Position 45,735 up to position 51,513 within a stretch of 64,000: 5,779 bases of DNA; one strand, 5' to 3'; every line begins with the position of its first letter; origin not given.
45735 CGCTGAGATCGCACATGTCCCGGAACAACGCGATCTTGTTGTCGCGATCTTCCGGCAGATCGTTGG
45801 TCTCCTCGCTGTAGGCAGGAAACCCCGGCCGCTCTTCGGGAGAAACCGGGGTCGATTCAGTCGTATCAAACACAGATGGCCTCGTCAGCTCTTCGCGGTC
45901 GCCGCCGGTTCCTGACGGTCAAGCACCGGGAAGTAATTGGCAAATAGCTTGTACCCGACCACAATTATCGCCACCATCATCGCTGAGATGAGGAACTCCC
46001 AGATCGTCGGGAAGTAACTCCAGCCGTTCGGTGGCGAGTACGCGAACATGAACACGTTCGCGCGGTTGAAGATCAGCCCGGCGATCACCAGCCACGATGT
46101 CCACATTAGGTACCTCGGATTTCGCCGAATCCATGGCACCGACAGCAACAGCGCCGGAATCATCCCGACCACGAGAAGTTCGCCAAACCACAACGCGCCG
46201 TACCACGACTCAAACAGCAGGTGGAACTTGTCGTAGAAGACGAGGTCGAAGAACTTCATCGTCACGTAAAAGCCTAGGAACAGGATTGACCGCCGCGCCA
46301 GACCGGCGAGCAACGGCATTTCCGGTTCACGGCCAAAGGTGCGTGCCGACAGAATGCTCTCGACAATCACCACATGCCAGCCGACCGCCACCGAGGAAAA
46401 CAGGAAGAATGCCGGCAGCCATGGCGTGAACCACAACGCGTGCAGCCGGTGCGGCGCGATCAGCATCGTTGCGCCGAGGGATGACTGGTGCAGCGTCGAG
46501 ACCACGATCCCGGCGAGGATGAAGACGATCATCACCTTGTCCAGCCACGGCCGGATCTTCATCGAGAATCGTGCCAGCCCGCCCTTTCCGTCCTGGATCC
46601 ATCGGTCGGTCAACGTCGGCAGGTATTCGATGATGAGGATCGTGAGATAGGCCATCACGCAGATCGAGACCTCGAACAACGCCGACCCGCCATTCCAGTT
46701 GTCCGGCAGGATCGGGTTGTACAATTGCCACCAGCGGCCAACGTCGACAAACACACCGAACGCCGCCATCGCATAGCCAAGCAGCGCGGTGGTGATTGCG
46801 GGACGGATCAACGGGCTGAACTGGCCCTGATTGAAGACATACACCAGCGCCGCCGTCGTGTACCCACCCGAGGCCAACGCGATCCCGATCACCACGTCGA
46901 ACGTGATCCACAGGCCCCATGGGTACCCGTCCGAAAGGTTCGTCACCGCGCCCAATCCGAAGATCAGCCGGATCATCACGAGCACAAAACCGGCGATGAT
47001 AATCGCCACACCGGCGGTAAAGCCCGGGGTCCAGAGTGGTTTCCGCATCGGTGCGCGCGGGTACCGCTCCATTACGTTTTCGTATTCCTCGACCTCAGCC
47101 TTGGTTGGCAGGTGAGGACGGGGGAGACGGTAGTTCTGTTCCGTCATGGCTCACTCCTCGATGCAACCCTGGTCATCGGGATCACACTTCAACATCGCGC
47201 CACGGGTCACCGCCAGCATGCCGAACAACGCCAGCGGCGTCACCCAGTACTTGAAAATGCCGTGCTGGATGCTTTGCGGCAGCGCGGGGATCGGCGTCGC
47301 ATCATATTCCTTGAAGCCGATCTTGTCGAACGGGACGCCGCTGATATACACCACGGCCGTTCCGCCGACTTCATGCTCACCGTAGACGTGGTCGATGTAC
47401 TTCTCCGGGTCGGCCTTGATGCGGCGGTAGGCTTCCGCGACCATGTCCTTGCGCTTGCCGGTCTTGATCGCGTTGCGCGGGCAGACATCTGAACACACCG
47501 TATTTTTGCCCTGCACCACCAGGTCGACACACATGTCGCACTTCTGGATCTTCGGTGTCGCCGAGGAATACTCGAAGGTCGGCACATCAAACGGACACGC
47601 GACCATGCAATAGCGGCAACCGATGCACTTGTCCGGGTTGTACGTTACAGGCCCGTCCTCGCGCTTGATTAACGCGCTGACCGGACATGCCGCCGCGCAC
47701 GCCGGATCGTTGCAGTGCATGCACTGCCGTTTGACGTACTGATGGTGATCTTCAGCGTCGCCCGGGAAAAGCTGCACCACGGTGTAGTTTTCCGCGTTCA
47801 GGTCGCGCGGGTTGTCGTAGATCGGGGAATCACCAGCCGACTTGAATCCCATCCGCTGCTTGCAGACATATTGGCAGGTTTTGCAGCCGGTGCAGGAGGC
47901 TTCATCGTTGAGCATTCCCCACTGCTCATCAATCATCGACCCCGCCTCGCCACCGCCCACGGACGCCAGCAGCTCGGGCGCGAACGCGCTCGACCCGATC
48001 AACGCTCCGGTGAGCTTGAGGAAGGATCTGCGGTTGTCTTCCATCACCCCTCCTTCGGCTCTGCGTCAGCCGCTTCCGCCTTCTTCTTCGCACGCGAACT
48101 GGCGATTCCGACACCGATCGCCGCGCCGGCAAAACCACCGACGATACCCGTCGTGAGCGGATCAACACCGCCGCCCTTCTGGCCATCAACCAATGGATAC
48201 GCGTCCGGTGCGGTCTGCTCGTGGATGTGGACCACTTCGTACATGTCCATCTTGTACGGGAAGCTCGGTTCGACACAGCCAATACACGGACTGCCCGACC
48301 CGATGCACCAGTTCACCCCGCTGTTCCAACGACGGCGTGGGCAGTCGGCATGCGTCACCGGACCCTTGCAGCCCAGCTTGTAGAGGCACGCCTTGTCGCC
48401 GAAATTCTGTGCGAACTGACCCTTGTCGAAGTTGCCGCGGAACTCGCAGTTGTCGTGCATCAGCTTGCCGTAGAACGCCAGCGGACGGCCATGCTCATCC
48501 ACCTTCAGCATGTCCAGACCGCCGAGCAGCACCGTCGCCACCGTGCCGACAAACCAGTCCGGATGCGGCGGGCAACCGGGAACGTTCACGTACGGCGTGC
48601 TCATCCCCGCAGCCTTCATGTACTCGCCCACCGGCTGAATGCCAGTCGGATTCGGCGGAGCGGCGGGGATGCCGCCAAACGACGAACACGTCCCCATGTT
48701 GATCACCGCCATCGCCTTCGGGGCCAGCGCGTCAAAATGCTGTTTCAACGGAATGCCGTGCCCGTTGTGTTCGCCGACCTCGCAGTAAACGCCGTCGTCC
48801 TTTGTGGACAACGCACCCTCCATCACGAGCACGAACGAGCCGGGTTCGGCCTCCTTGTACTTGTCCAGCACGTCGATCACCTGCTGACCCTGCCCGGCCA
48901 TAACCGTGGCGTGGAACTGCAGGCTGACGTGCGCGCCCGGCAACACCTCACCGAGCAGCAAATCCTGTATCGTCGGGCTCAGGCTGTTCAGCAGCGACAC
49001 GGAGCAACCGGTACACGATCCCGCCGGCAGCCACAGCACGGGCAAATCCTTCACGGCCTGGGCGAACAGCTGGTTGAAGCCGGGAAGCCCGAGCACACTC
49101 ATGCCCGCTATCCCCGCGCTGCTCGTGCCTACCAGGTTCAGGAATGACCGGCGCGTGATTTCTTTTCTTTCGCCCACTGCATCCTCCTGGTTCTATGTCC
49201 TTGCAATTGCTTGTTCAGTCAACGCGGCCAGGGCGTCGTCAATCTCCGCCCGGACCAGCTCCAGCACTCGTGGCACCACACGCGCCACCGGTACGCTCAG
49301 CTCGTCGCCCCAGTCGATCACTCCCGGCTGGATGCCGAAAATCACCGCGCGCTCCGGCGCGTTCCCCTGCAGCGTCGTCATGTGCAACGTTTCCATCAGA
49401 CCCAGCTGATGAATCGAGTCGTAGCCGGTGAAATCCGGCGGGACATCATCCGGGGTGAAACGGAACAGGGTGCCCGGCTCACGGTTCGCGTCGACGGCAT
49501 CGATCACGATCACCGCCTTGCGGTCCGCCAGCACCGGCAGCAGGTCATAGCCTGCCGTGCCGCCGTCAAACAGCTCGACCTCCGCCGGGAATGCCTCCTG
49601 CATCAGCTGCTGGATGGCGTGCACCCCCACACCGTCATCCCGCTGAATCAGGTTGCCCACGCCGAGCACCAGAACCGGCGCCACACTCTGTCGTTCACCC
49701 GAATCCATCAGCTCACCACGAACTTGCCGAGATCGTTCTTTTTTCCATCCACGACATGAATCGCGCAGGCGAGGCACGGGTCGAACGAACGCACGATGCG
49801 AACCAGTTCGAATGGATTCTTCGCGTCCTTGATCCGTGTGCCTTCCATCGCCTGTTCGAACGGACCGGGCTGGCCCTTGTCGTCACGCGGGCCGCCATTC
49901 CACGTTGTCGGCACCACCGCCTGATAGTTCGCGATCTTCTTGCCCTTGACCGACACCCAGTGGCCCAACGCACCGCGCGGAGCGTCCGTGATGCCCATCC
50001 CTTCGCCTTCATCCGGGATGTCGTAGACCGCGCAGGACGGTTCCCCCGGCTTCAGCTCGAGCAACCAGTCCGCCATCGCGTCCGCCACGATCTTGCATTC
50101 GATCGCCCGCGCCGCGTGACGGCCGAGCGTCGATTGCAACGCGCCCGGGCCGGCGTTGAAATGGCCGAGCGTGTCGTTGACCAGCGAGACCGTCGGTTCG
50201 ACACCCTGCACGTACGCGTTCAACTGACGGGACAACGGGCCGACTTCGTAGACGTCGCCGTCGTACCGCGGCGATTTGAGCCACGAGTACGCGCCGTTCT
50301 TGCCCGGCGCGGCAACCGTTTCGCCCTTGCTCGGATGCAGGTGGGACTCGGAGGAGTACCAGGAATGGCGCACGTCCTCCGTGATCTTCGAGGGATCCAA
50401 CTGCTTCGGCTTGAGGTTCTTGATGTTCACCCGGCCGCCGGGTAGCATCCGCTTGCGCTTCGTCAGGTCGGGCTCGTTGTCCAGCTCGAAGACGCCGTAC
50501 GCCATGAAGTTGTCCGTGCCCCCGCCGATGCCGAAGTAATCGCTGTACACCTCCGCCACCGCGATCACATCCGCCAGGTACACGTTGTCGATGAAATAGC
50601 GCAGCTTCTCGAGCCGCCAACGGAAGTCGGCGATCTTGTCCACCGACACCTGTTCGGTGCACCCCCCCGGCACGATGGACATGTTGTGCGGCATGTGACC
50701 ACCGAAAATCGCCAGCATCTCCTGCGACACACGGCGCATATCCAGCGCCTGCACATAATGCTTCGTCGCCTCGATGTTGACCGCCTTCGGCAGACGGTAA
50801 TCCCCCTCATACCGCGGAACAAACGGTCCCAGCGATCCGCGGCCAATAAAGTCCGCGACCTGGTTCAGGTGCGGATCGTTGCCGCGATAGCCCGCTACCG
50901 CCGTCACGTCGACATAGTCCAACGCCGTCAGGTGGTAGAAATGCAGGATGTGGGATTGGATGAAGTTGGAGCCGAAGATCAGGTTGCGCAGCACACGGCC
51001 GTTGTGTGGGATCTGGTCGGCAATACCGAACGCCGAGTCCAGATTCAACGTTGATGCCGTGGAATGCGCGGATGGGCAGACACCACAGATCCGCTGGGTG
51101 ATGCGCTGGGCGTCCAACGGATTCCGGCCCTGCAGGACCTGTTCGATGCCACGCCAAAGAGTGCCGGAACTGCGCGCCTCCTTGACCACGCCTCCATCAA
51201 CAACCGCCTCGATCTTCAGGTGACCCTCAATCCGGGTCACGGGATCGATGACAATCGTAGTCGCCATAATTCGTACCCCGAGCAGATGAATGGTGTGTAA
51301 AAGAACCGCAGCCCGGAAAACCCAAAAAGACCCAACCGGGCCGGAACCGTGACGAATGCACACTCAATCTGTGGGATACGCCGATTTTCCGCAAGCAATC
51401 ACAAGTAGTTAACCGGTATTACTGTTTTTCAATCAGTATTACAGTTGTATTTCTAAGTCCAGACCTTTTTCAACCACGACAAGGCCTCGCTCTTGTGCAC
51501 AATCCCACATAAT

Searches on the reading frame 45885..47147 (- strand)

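Call 57: search_protein_families(library=ncbifam, proteins=[window:45885-47147:-], max_evalue=0.00001)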
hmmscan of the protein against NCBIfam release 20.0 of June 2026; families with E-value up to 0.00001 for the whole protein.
window:45885-47147:- (420 aa): 3 families
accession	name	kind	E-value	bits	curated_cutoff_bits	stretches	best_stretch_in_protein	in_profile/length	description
NF008133.1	PRK10881.1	equivalog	1.8e-104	350.3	450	1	34-410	7-375/377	Ni/Fe-hydrogenase cytochrome b subunit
NF045714.1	sulf_resp_HmcC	equivalog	1.1e-87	294.8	550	1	46-410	8-369/376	sulfate respiration complex protein HmcC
NF041784.1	mnquin_red_QrcD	equivalog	1e-31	110.6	570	1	47-411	26-403/408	menaquinone reductase integral membrane subunit QrcD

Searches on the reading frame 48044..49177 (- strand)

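Call 57: search_protein_families(library=ncbifam, proteins=[window:48044-49177:-], max_evalue=0.00001)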
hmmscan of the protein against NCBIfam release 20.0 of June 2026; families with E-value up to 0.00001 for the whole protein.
window:48044-49177:- (377 aa): 3 families
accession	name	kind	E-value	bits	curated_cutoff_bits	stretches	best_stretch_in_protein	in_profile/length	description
NF045520.1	H2_NiFeSe_small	exception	1.6e-95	320.1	470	1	7-311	2-309/314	NiFeSe hydrogenase small subunit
TIGR00391.1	hydA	subfamily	2.9e-78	263.6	179.5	1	4-365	12-355/365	hydrogenase small subunit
NF007779.0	PRK10468.1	equivalog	4.4e-70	236.5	659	1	4-368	10-362/372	hydrogenase 2 small subunit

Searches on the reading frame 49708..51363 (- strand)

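Call 57: search_protein_families(library=ncbifam, proteins=[window:49708-51363:-], max_evalue=0.00001)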
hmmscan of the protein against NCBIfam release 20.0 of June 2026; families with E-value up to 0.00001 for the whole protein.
window:49708-51363:- (551 aa): 9 families
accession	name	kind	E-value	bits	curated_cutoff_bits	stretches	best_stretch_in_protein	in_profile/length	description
NF033181.1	NiFeSe_hydrog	equivalog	1.6e-211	703.6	600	1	35-548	2-507/507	nickel-dependent hydrogenase large subunit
NF045518.1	H2_NiFeSe_large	exception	1.7e-156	521.8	780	2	170-540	113-484/485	NiFeSe hydrogenase large subunit HysA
NF007778.0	PRK10467.1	equivalog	5.8e-108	361.6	969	2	167-547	153-563/567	hydrogenase 2 large subunit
NF007550.0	PRK10170.1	equivalog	1.7e-90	304.2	1101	2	167-542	168-588/597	Ni/Fe-hydrogenase large subunit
TIGR03295.1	frhA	equivalog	1.2e-38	133.1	392.5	2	33-380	1-274/412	coenzyme F420 hydrogenase subunit alpha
NF041785.2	VhuA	equivalog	3.9e-30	104.7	800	1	36-151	3-117/418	F420-non-reducing hydrogenase Vhu subunit A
NF040828.1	sulfhyd_ShyA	equivalog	1.4e-26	93.3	700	2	37-150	3-115/415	NAD(P)-dependent hydrogenase/sulfhydrogenase 2 subunit alpha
NF040832.1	sulfhyd_HydA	equivalog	4.1e-17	62.4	880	1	36-152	4-119/426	NADPH-dependent hydrogenase/sulfhydrogenase 1 subunit alpha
NF004739.1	PRK06075.1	equivalog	4.7e-07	28.9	360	0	46-143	13-109/384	NADH-quinone oxidoreductase subunit D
